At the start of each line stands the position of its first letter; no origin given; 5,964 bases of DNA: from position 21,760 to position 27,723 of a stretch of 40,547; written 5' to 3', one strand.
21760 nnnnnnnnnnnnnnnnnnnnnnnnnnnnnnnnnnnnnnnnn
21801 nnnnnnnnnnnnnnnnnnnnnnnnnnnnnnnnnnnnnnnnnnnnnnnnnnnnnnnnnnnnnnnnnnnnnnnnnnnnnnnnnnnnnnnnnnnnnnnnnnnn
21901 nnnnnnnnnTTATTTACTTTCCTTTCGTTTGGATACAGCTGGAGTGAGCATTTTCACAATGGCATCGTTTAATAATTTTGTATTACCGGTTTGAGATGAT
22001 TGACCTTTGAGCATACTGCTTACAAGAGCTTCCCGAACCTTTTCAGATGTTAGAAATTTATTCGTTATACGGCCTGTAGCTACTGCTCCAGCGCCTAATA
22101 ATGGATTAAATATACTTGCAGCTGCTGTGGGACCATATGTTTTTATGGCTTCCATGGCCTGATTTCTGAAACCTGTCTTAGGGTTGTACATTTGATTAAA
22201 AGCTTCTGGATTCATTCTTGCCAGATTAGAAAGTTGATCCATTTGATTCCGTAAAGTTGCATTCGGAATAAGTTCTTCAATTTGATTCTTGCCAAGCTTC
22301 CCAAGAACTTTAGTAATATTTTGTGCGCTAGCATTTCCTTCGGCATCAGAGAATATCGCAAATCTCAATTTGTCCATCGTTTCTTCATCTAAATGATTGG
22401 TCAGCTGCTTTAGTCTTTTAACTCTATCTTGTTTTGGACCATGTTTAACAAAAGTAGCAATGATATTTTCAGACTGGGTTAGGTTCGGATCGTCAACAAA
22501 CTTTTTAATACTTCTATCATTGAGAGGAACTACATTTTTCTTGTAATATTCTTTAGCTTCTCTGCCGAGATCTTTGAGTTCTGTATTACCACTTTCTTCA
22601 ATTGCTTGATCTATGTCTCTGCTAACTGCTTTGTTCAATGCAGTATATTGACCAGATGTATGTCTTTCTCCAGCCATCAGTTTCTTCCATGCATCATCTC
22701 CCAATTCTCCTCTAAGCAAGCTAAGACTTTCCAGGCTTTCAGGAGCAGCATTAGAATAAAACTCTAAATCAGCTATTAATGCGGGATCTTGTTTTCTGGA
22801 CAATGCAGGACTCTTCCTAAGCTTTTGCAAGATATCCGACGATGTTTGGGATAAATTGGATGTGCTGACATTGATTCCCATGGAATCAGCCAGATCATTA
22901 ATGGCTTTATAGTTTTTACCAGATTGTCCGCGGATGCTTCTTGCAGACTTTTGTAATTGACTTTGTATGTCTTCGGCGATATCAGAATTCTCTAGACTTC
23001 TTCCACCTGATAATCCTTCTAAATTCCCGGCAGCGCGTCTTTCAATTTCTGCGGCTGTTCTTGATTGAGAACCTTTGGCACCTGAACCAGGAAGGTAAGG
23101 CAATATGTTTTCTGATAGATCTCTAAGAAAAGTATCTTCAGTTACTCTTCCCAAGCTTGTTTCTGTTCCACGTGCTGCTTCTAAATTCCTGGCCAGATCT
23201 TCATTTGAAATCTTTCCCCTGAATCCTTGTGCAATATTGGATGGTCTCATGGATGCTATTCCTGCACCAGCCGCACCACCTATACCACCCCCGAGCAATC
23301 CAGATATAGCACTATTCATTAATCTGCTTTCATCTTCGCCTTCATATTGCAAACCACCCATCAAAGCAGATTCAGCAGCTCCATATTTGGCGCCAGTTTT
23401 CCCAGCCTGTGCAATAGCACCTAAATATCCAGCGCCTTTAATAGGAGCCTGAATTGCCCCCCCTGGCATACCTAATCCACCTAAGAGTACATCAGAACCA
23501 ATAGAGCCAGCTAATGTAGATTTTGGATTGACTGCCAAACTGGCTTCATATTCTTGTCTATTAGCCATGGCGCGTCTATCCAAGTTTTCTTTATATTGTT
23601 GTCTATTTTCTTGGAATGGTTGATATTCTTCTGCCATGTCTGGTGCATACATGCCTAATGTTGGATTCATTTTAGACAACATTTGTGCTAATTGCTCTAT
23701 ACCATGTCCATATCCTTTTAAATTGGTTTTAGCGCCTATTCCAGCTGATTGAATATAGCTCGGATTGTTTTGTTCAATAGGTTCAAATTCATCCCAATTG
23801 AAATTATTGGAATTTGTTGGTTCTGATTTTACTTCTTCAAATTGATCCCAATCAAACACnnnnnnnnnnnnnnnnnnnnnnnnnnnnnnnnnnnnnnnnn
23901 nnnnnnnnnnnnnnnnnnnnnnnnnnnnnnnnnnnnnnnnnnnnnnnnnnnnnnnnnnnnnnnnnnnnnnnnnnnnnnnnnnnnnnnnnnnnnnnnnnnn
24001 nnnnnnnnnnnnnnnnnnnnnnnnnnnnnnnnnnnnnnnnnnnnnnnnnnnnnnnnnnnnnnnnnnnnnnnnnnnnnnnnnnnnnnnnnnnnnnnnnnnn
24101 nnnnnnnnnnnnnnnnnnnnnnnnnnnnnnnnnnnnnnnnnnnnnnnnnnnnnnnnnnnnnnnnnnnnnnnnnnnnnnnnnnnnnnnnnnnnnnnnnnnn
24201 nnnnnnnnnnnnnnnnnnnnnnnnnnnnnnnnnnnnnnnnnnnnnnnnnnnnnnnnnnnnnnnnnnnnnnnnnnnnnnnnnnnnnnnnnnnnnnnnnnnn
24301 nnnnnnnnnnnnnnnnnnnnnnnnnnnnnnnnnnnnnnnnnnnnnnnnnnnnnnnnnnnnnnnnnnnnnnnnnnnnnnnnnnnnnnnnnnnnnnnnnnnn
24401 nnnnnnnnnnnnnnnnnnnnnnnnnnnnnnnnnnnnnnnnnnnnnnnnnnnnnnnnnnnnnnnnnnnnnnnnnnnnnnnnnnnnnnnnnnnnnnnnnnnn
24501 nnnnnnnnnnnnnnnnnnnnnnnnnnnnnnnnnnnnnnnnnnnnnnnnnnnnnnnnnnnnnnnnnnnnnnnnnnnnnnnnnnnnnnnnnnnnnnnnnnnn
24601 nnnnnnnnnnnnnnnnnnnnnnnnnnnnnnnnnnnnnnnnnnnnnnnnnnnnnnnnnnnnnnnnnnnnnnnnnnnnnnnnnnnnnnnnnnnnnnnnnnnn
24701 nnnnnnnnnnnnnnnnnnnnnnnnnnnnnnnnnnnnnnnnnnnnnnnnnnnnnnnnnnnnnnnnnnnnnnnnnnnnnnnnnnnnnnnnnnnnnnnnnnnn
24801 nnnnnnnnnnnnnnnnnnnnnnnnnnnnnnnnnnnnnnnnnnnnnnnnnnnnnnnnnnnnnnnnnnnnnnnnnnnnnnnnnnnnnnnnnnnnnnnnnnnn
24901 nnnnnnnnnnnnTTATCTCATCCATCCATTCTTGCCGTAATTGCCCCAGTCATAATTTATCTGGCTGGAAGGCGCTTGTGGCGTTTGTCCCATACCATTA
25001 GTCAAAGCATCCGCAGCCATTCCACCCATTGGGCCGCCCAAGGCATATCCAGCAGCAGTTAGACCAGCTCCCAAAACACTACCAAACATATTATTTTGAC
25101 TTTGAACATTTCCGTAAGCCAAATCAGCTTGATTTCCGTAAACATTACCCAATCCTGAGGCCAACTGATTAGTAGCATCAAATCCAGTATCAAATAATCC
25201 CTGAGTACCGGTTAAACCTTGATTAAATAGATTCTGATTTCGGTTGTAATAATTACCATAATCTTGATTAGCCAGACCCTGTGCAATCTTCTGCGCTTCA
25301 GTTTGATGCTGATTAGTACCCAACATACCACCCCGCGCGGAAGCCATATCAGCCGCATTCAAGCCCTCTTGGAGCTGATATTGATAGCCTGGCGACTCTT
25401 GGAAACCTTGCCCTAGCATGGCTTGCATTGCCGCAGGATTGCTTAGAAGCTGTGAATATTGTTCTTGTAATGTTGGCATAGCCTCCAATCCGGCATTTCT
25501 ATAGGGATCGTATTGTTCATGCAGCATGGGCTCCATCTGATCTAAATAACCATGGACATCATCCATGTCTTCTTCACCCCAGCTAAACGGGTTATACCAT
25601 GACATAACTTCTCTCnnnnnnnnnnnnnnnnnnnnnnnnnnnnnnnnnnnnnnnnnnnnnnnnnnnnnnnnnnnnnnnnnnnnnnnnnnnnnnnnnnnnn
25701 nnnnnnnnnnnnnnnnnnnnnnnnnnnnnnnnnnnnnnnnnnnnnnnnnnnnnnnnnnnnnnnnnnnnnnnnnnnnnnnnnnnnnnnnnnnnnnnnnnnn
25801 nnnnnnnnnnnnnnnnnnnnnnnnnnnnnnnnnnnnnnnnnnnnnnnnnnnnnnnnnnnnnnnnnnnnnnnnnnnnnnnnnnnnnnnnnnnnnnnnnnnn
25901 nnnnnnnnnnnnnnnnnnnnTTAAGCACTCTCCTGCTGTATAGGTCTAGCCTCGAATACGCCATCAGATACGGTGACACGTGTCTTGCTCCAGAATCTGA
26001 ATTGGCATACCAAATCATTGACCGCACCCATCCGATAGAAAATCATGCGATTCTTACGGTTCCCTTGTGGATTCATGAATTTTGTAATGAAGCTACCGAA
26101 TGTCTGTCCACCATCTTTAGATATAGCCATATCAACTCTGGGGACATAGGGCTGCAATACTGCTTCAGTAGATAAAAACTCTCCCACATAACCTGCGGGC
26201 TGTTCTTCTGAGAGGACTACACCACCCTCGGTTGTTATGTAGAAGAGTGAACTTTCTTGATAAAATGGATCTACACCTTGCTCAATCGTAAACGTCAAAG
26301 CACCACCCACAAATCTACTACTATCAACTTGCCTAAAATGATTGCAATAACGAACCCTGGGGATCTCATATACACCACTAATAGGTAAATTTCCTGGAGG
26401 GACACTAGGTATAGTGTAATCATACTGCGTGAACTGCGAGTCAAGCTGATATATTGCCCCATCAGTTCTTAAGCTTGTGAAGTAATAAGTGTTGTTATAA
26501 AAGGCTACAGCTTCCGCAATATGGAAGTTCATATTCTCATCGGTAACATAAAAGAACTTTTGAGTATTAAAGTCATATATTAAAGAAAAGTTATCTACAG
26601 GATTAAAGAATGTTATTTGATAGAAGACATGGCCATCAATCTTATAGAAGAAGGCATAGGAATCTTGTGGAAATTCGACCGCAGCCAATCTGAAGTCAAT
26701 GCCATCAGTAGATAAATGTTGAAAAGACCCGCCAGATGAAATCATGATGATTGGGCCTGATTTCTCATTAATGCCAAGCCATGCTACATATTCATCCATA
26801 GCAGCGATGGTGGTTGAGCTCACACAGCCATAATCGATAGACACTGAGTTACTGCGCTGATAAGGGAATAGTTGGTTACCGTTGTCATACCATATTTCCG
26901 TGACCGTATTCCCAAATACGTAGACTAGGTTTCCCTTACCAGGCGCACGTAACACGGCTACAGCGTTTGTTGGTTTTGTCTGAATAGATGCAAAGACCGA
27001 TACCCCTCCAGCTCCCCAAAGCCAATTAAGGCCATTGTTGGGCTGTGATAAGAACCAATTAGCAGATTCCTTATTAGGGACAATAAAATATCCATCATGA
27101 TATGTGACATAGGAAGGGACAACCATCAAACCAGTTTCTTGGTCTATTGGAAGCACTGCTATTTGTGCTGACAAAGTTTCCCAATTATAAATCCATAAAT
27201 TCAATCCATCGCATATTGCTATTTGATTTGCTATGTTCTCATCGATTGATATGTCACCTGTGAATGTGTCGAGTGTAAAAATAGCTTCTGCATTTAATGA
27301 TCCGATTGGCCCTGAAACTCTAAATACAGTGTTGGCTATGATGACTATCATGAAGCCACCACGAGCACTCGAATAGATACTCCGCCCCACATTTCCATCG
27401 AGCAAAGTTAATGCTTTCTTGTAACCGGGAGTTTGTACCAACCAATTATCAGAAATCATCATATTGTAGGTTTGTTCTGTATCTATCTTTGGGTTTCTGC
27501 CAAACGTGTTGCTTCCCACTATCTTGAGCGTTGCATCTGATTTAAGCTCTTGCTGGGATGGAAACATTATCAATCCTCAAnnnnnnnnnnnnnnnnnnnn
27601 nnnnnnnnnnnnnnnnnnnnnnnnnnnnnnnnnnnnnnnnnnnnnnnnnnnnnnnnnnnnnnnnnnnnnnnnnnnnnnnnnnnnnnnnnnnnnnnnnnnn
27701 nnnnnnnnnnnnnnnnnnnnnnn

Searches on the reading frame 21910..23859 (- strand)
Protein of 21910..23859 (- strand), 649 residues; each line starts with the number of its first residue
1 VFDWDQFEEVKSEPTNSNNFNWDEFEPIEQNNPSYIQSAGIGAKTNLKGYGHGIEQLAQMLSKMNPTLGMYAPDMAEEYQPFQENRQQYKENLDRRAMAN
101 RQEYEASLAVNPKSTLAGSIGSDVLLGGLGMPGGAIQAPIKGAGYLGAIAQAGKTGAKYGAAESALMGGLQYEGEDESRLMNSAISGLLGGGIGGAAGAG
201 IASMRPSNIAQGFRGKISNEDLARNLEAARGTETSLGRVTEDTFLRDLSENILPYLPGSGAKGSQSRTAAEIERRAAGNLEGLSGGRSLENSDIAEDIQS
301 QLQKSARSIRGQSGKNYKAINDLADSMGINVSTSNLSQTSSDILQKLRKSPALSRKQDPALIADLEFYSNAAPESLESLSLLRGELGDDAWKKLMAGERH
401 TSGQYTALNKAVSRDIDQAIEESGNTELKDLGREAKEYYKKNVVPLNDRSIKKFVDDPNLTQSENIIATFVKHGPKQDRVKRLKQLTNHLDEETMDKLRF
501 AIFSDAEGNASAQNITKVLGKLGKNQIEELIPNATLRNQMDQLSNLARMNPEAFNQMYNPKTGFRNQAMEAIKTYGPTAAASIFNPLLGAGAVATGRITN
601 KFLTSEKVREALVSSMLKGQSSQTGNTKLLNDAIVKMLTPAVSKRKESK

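Call 5: search_protein_families(library=pfam, proteins=[window:21910-23859:-], max_evalue=1)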
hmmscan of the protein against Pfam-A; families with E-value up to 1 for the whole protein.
window:21910-23859:- (649 aa): 0 families

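Call 6: search_protein_families(library=phrogs, proteins=[window:21910-23859:-], max_evalue=0.1)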
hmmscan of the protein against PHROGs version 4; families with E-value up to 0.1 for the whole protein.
window:21910-23859:- (649 aa): 3 families
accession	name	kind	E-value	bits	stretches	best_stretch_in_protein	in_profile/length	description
phrog_342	-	head and packaging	9.6e-07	28.2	1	80-313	287-501/1235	internal virion protein with endolysin domain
phrog_33432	-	unknown function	0.04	14.3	1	400-473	144-218/287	-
phrog_5486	-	unknown function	0.054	14.5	0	505-553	51-100/131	-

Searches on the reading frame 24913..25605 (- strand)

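Call 7: search_protein_families(library=pfam, proteins=[window:24913-25605:-], max_evalue=0.01)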
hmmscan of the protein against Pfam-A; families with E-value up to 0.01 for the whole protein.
window:24913-25605:- (230 aa): 0 families

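Call 61: search_protein_families(library=phrogs, proteins=[window:24913-25605:-], max_evalue=0.001)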
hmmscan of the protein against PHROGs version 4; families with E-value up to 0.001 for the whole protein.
window:24913-25605:- (230 aa): 1 family
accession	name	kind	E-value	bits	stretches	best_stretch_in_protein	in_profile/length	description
phrog_598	-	DNA, RNA and nucleotide metabolism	3e-17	64.1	1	29-210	53-231/240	DNA ejection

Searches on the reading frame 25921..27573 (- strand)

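Call 7: search_protein_families(library=pfam, proteins=[window:25921-27573:-], max_evalue=0.01)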
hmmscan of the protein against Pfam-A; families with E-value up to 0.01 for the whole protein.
window:25921-27573:- (550 aa): 0 families

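Call 61: search_protein_families(library=phrogs, proteins=[window:25921-27573:-], max_evalue=0.001)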
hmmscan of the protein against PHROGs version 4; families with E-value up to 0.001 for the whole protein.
window:25921-27573:- (550 aa): 1 family
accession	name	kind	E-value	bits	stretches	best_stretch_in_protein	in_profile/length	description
phrog_578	-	connector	2.9e-38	132.6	1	37-389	36-370/486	head closure Hc3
